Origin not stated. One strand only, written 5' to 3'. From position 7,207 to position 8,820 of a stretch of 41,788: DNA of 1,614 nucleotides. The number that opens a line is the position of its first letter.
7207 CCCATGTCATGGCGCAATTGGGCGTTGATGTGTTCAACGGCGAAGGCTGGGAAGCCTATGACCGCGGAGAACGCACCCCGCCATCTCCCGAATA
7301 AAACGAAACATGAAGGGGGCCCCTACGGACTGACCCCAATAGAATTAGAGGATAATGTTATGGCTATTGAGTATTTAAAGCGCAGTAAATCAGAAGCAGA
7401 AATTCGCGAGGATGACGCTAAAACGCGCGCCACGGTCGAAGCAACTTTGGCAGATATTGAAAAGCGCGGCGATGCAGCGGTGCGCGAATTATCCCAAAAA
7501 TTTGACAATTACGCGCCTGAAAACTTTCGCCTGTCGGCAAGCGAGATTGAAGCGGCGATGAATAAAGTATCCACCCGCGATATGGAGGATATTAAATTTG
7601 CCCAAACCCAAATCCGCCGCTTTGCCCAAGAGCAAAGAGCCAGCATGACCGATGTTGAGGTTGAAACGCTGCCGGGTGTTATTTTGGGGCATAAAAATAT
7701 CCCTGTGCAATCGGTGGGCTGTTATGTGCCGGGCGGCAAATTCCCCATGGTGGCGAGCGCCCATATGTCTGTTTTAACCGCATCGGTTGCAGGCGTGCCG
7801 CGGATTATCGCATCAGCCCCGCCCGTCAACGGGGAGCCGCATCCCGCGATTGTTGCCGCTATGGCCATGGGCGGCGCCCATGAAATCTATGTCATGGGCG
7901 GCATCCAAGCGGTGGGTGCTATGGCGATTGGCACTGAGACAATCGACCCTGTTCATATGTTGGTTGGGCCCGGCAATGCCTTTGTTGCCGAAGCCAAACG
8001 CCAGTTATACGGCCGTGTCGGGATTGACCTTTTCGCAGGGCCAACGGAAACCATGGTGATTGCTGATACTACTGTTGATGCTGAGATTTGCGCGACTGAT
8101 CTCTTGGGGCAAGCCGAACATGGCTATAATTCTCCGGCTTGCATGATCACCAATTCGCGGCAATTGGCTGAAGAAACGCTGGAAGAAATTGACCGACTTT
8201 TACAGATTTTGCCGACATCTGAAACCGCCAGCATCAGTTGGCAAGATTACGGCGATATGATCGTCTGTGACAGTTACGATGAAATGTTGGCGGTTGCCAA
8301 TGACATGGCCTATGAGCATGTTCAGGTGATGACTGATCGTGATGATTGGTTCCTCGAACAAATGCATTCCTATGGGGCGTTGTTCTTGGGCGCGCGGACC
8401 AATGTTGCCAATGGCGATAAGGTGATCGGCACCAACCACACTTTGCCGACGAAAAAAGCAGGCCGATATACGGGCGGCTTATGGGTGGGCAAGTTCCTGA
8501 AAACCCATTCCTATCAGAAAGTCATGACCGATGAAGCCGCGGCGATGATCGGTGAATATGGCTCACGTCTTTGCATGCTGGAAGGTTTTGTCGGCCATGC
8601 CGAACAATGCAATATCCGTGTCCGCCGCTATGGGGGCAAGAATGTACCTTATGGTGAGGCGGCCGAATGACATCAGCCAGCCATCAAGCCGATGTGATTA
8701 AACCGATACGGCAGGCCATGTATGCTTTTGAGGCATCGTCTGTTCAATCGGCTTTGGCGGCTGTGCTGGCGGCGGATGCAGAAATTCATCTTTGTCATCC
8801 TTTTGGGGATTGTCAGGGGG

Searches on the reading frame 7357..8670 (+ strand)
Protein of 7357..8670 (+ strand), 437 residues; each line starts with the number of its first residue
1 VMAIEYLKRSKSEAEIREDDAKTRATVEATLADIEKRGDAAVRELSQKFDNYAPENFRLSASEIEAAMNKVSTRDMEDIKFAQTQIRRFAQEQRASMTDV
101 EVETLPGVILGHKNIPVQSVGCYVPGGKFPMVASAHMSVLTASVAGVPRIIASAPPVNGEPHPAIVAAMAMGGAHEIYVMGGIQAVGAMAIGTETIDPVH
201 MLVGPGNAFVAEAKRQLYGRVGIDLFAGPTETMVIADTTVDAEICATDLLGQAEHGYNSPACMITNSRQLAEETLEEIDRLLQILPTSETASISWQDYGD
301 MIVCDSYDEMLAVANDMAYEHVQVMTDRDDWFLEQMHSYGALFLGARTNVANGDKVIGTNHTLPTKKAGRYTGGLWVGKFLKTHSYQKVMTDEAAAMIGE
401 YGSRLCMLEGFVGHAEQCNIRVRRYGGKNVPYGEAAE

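Call 4: search_protein_families(library=pfam, proteins=[window:7357-8670:+], max_evalue=0.01)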
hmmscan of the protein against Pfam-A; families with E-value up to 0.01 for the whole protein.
window:7357-8670:+ (437 aa): 1 family
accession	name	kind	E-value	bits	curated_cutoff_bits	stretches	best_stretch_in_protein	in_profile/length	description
PF00815.25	Histidinol_dh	-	2.4e-132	442.3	27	1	18-422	6-411/411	Histidinol dehydrogenase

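Call 7: search_protein_families(library=ncbifam, proteins=[window:7357-8670:+], max_evalue=0.001)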
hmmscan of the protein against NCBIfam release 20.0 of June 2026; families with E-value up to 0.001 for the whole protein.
window:7357-8670:+ (437 aa): 2 families
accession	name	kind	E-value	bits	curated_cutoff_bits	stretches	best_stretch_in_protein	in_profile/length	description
TIGR00069.1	hisD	equivalog_domain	6.8e-128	427.2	243.8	1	27-421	1-393/393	histidinol dehydrogenase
NF010343.0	PRK13770.1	equivalog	4.6e-71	239.8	647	1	7-422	8-415/416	histidinol dehydrogenase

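Call 31: search_solved_structures(query=window:7357-8670:+, max_evalue=1e-20)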
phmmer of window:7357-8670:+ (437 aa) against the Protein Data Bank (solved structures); distinct sequences matched with E-value up to 1e-20: 11.
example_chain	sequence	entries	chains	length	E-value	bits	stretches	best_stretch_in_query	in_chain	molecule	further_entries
8wwe_A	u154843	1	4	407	2.2e-110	372.7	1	2-408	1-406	(R)-DHPS dehydrogenase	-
8v35_A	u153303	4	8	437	2.2e-105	356.3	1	4-425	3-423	Sulfopropanediol 3-dehydrogenase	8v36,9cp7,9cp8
8v37_A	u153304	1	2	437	3e-104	352.5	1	4-425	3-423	Sulfopropanediol 3-dehydrogenase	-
9cp9_A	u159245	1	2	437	5.7e-104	351.6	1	4-425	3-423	Sulfopropanediol 3-dehydrogenase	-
4g07_A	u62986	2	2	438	8.5e-76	258.8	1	24-422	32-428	Histidinol dehydrogenase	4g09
4gic_A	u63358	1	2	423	2.2e-67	231.1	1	20-410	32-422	Histidinol dehydrogenase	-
9lbv_A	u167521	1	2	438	6e-66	226.4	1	19-422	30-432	Histidinol dehydrogenase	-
8xsq_A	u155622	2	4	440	6.1e-66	226.3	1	19-422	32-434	Histidinol dehydrogenase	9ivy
6an0_A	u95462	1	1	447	2.4e-64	221.1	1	29-429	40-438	Histidinol dehydrogenase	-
1k75_A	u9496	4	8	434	2.3e-61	211.3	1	22-423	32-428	L-histidinol dehydrogenase | Histidinol dehydrogenase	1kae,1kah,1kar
5vlb_A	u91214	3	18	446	2.2e-47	165.2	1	27-424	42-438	Histidinol dehydrogenase, chloroplastic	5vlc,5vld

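Call 34: search_solved_structures(query=window:7357-8670:+, max_evalue=1e-70, show_alignments=5)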
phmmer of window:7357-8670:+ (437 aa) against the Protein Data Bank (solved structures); distinct sequences matched with E-value up to 1e-70: 5.
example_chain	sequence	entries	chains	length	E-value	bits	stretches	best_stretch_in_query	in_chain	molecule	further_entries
8wwe_A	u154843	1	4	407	2.2e-110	372.7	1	2-408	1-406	(R)-DHPS dehydrogenase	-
8v35_A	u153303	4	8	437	2.2e-105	356.3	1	4-425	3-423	Sulfopropanediol 3-dehydrogenase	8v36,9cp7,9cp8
8v37_A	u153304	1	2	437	3e-104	352.5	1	4-425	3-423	Sulfopropanediol 3-dehydrogenase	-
9cp9_A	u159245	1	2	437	5.7e-104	351.6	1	4-425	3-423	Sulfopropanediol 3-dehydrogenase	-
4g07_A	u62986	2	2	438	8.5e-76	258.8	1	24-422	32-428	Histidinol dehydrogenase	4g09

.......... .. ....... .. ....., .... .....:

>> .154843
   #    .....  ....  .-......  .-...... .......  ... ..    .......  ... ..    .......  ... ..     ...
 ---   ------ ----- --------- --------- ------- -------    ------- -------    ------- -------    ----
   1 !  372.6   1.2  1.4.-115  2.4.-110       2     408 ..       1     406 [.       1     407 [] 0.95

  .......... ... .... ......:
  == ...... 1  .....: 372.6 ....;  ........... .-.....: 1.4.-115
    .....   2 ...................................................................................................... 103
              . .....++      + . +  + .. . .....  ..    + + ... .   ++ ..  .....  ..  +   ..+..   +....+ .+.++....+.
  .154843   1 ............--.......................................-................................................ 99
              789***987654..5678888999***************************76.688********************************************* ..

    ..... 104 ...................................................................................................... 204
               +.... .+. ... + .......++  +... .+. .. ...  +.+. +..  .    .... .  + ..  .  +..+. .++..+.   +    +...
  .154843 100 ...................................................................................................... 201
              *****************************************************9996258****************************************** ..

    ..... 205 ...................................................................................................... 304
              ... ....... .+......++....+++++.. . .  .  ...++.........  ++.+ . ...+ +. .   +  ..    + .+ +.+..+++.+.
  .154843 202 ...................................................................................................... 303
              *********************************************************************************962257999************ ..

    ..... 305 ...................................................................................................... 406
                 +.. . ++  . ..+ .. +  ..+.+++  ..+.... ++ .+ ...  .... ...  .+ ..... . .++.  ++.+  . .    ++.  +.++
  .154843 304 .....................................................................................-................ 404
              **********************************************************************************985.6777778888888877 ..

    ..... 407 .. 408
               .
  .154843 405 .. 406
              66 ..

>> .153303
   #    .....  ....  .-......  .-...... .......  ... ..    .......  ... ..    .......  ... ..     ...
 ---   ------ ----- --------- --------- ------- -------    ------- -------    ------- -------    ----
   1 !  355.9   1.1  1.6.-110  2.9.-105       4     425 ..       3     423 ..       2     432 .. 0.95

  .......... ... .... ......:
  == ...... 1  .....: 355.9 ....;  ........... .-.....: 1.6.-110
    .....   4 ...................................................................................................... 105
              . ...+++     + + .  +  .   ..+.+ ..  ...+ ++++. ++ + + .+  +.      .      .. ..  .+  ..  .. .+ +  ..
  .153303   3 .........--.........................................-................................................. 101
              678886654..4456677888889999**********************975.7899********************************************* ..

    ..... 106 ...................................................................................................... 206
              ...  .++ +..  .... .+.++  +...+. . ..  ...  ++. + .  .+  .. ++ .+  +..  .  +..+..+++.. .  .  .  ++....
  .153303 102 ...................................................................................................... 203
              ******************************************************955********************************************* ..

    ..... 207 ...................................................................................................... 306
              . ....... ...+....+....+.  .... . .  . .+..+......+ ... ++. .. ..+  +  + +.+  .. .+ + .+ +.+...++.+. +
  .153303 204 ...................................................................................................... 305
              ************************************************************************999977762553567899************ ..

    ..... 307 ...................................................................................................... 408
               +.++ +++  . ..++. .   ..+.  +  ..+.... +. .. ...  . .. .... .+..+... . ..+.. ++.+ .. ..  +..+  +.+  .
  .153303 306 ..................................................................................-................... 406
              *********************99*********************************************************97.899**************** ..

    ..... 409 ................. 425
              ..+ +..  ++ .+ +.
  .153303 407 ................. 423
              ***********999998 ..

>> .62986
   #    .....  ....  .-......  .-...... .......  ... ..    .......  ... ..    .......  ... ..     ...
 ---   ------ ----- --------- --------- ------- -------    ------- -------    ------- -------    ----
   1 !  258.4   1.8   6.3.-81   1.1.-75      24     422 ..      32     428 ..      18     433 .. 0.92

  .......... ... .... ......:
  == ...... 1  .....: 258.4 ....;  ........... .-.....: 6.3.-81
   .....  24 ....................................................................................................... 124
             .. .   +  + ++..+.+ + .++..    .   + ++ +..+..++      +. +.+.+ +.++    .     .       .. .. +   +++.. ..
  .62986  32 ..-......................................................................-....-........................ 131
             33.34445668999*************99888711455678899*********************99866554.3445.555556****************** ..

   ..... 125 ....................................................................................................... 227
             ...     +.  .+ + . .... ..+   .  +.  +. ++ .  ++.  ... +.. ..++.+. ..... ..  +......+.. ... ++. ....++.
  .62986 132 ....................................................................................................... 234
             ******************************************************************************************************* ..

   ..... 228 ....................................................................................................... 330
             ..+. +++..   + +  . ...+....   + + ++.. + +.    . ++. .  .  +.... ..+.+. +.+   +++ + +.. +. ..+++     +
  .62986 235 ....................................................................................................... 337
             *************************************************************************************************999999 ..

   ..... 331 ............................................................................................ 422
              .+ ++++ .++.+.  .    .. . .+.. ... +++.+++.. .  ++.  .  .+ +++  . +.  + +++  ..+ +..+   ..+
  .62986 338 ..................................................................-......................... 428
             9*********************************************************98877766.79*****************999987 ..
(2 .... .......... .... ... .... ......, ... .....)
